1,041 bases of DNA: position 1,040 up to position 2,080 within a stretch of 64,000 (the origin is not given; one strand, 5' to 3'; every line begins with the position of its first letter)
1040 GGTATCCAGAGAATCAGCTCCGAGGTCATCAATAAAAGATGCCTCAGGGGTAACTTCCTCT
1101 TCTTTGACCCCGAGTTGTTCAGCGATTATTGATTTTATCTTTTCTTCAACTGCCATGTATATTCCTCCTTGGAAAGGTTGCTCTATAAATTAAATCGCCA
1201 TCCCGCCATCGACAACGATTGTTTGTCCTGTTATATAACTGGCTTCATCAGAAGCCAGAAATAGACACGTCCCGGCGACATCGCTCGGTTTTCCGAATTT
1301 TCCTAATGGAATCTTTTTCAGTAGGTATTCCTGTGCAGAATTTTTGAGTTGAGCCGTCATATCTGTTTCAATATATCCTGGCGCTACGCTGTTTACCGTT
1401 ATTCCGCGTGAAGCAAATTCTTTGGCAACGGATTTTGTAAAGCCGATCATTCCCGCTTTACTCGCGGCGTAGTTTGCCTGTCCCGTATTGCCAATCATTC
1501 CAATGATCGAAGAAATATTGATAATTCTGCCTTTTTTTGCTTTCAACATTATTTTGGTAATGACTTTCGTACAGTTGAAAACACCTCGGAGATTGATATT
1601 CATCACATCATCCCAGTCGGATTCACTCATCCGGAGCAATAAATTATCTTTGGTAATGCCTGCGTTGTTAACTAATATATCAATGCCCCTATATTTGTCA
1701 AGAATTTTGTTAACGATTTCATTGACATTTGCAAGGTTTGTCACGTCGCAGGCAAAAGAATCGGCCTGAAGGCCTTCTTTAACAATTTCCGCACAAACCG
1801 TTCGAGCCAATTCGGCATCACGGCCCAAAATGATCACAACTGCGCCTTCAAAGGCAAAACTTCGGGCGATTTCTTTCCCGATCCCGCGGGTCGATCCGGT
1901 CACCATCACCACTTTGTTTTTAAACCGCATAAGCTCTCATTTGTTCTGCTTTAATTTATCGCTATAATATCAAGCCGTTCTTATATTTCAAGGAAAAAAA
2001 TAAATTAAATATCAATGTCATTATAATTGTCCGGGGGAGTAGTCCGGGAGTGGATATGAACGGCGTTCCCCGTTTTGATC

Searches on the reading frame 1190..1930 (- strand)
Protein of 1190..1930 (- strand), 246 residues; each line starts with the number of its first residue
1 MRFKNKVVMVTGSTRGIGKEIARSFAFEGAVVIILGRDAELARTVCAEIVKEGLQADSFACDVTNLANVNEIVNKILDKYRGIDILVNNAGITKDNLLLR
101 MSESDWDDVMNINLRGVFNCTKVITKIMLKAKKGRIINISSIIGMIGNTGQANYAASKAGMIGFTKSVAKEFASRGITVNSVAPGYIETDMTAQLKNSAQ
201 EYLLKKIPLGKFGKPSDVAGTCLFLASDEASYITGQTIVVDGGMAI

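Call 83: search_protein_families(library=pfam, proteins=[window:1190-1930:-], max_evalue=0.001)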
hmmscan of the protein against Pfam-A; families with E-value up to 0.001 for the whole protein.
window:1190-1930:- (246 aa): 4 families
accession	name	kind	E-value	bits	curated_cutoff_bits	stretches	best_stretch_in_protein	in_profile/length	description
PF13561.12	adh_short_C2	-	6.7e-71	239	27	1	14-244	5-235/236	Enoyl-(Acyl carrier protein) reductase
PF00106.31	adh_short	-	3e-64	216.5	26.6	1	6-197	1-192/195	short chain dehydrogenase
PF08659.16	KR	-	3.2e-24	86.3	22.6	1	8-185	3-176/180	KR domain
PF01370.27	Epimerase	-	4.8e-05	23.3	20.9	1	8-172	1-160/240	NAD dependent epimerase/dehydratase family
